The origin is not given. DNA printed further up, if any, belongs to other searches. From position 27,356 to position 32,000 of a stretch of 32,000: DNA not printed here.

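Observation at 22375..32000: Two giant ORFs bridged by a lipoprotein-like mini-ORF: candidate uncharacterised envelope or host-contact system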

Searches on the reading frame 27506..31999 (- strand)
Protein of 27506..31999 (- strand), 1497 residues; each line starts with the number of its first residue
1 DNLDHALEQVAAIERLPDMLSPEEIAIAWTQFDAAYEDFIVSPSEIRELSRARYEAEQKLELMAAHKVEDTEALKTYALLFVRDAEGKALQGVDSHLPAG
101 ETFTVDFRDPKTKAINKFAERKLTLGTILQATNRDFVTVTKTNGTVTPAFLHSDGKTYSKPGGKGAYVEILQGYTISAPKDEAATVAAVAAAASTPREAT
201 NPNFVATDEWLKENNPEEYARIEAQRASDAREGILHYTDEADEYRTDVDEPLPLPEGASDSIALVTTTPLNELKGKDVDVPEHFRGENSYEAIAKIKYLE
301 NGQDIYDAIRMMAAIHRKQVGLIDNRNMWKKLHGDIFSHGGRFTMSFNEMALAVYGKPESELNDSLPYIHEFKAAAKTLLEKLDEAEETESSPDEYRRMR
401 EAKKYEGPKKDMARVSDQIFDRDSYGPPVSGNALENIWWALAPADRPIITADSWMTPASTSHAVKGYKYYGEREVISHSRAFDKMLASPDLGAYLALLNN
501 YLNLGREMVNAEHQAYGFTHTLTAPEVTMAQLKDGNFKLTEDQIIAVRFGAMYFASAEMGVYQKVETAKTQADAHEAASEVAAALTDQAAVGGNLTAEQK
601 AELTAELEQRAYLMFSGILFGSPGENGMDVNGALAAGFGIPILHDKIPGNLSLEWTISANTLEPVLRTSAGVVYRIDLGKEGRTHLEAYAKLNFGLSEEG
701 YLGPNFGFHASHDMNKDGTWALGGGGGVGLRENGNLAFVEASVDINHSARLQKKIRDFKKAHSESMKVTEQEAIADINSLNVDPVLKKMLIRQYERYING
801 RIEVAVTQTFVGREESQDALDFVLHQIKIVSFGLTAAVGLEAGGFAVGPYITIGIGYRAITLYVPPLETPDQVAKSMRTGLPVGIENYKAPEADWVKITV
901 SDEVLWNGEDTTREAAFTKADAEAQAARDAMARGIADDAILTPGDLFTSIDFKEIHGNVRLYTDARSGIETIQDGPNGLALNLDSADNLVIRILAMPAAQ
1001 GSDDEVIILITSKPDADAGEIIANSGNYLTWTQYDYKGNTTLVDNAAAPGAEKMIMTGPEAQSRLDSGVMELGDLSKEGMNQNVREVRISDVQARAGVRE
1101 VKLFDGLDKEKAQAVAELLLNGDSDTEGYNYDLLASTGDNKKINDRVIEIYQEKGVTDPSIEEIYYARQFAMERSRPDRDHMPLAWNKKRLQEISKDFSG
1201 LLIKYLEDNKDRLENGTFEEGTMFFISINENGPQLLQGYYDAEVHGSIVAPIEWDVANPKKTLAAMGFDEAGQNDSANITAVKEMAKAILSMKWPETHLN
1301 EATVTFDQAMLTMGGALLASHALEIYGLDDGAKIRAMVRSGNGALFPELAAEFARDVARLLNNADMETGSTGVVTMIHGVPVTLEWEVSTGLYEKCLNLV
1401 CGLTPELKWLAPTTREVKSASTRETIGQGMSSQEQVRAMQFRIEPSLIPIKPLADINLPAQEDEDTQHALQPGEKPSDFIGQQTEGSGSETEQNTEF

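Call 7: search_protein_families(library=pfam, proteins=[window:27506-31999:-], max_evalue=1)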
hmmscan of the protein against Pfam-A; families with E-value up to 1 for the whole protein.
window:27506-31999:- (1497 aa): 1 family
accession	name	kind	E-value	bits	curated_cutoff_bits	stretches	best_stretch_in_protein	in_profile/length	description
PF19135.5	DUF5818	-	0.14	12.1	27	1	658-688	5-35/57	Protein of unknown function (DUF5818)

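Call 10: search_protein_families(library=ncbifam, proteins=[window:27506-31999:-], max_evalue=1)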
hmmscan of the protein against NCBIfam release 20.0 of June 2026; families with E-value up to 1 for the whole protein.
window:27506-31999:- (1497 aa): 0 families

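Call 12: find_homologous_proteins(query=window:27506-31999:-)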
Query window:27506-31999:- (1497 aa): 7 proteins with E <= 0.001 among 8000 candidates.
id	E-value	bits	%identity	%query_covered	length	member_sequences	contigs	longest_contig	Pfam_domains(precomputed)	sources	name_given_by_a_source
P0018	0.0e+0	1984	62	98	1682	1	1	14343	-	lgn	-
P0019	0.0e+0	1249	45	99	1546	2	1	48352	-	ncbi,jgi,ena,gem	ncbi:MAG: hypothetical protein WC924_02160 [Candidatus Gracilibacteria bacterium]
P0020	0.0e+0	1237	45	97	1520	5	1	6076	-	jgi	-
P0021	0.0e+0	1181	43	98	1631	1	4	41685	-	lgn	-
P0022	0.0e+0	1178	42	100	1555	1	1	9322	-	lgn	-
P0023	0.0e+0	1140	42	100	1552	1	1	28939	-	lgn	-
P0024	0.0e+0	1063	42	100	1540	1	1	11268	-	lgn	-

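Call 40: find_homologous_proteins(query=A3, max_evalue=0.001)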
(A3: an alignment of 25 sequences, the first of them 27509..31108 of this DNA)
Query A3 (25 sequences) (1200 aa, profile of the alignment): 9 proteins with E <= 0.001 among 8000 candidates.
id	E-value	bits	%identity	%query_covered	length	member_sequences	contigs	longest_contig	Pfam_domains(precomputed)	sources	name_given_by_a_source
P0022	0.0e+0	1813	42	100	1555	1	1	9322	-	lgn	-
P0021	0.0e+0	1803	43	97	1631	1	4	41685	-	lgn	-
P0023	0.0e+0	1775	41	100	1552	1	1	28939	-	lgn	-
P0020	0.0e+0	1748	44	96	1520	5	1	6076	-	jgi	-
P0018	0.0e+0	1709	62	98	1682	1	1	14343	-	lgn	-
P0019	0.0e+0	1696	46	98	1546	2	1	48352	-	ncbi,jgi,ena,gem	ncbi:MAG: hypothetical protein WC924_02160 [Candidatus Gracilibacteria bacterium]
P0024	0.0e+0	1693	42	99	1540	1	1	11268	-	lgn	-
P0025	0.0e+0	1553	43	98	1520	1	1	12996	-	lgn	-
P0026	0.0e+0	1345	39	96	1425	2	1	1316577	-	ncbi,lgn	ncbi:MAG: hypothetical protein WC777_04800 [Candidatus Gracilibacteria bacterium]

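Call 54: predict_structure(alignment_id=A5)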
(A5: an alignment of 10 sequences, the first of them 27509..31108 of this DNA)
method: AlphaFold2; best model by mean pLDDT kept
length: 1200 residues; sequences in the alignment: 10
mean_pLDDT: 54.5   pTM: 0.30
mean pLDDT of the five models: 54.5, 53.0, 52.2, 45.8, 45.3
residues with pLDDT >= 90: 6; 70-90: 358; 50-70: 300; < 50: 536
segments of 3 or more residues with pLDDT < 50: 1-3, 24-27, 38-45, 91-103, 127-139, 146-180, 218-221, 263-273, 316-454, 483-486, 504-613, 618-620, 622-648, 701-705, 778-810, 882-884, 916-919, 931-940, 1114-1200
pLDDT, mean of each block of 10 residues (from residue 1): 57 71 51 57 54 78 73 81 71 41 60 84 57 40 48 33 25 31 71 84 85 60 76 86 82 68 48 53 61 54 62 50 33 29 35 37 34 35 35 39 41 41 41 39 34 49 64 71 54 64 48 37 32 21 20 23 27 39 36 30 33 48 42 29 34 57 80 69 61 57 54 68 80 70 78 76 78 58 33 28 34 74 64 60 72 80 70 63 52 62 67 51 58 40 55 75 82 84 83 68 81 76 80 79 73 89 76 61 75 68 74 44 26 27 24 25 24 24 22 23
secondary structure, 60 per line:
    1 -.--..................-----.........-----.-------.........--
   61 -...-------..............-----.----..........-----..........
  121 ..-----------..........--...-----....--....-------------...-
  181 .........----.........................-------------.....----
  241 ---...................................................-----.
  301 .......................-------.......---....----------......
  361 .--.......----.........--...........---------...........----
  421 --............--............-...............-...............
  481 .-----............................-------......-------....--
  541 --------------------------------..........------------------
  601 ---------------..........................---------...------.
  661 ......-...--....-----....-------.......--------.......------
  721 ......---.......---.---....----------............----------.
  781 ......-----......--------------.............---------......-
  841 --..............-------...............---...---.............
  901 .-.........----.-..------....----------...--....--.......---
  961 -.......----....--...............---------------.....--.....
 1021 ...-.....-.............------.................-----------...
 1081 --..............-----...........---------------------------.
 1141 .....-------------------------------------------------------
elements in order (helices of 4 or more, strands of 3 or more residues): H5-22 H28-36 H50-58 H72-85 H96-105 H111-122 H134-143 H154-157 H160-163 H181-189 H194-218 H232-236 H244-294 H300-323 H331-337 E341-344 E355-361 E364-370 E375-383 E386-396 E406-416 E423-434 E437-448 H450-464 H466-481 H487-514 H522-527 E535-538 H573-582 H616-641 E651-653 E660-666 E673-676 E682-685 E693-699 E708-714 H721-726 E730-736 E744-747 E758-760 H761-769 H780-786 H792-797 H812-824 H834-839 H843-856 H864-878 H888-901 H903-911 E926-929 E940-942 H945-948 E951-957 H962-968 H973-976 H979-993 H1009-1013 H1016-1023 H1025-1029 H1031-1043 H1050-1066 E1078-1080 E1083-1096 E1102-1112 E1140-1145

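Call 58: fold_search(model_id=the predicted structure, library=pdb)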
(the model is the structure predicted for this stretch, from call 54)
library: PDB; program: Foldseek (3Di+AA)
matches with E <= 10: 83; with E <= 0.001: 0
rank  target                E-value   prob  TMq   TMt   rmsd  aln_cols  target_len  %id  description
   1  9exk                  4.3e-02  0.13  0.06  0.07  31.6       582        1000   12  Scalable protein design using hallucination in a relaxed sequence space (released 2024-10-16)
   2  8c8g_A                4.4e-01  0.06  0.04  0.04  25.6       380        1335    8  Cryo-EM structure of BoNT/Wo-NTNH complex (released 2023-10-04)
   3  7tsz_A                1.1e+00  0.35  0.06  0.10   8.9       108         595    9  BamABCDE bound to substrate EspP class 1 (released 2022-03-30)
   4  2aex                  1.1e+00  0.13  0.05  0.14  16.0       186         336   11  The 1.58A Crystal Structure of Human Coproporphyrinogen Oxidase Reveals the Structural Basis of Hereditary Coproporphyri (released 2005-08-02)
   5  3lk3_A                1.2e+00  0.23  0.07  0.24  20.9       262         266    9  Crystal structure of CapZ bound to the CPI and CSI uncapping motifs from CARMIL (released 2010-04-07)
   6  7ds2_A                1.4e+00  0.16  0.07  0.21  19.6       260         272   10  Crystal structure of actin capping protein in complex with twinflin-1 C-terminus tail (released 2021-03-03)
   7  4ktr_B                1.6e+00  0.14  0.06  0.08  14.4       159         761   14  Crystal structure of 2-O-alpha-glucosylglycerol phosphorylase in complex with isofagomine and glycerol (released 2014-05-21)
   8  8qpv_A                1.6e+00  0.13  0.05  0.08  16.2       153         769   12  Handover Complex: BAM bound OmpX and extended SurA (released 2024-09-25)
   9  7tt4_A                1.8e+00  0.13  0.05  0.09  13.5       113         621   11  BamABCDE bound to substrate EspP class 6 (released 2022-03-30)
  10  8qwq_MODEL_1_A        2.1e+00  0.33  0.06  0.38   5.1        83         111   13  Magic-angle spinning NMR Structure of Opa60 in Lipid Bilayers (released 2024-07-24)
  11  7tt0_A                2.3e+00  0.28  0.06  0.10   8.6       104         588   10  BamABCDE bound to substrate EspP class 2 (released 2022-03-30)
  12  5d0q_F                2.3e+00  0.15  0.05  0.08   8.5       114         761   12  BamACDE complex, outer membrane beta-barrel assembly machinery (BAM) complex (released 2016-03-09)
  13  7tt7_A                2.4e+00  0.16  0.06  0.11   8.1       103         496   12  BamABCDE bound to substrate EspP in the barrelized EspP/continuous open BamA state (released 2022-03-30)
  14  3ejo_A                2.7e+00  0.20  0.05  0.18  16.5       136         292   11  Coproporphyrinogen III oxidase from Leishmania donovani (released 2008-10-14)
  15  4ktr_A                2.9e+00  0.14  0.05  0.08  10.0       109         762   14  Crystal structure of 2-O-alpha-glucosylglycerol phosphorylase in complex with isofagomine and glycerol (released 2014-05-21)
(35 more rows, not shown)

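Call 61: search_protein_representatives(protein=window:27509-31108:-)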
Query: 1200 residues. Proteins with E-value up to 0.001 (for the whole library): 22; up to 1e-10: 20; up to 1e-30: 15. The best 22 are listed.
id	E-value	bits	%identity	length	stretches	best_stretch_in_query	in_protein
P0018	0.0e+00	1605.8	63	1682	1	1-1168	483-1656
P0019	0.0e+00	1032.9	48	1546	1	1-1181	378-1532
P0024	7.8e-253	858.5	46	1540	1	4-1167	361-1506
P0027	3.6e-242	823.2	42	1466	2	278-1157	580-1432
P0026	7.2e-217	739.4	41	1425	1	2-1182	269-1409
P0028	1.0e-152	526.9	100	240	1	331-570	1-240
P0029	6.8e-138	477.9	34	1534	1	1-1194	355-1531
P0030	1.0e-91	325.0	30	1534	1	2-1168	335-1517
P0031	1.2e-87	311.4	31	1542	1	4-1191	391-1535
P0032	4.6e-78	279.7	29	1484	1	4-1152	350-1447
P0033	2.0e-75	271.0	32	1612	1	4-1134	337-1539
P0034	1.3e-63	231.9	27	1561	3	7-314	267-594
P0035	1.5e-63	231.6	31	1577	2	607-1140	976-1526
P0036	4.2e-45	170.6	28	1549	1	5-1152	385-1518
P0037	3.3e-33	131.2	100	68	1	1133-1200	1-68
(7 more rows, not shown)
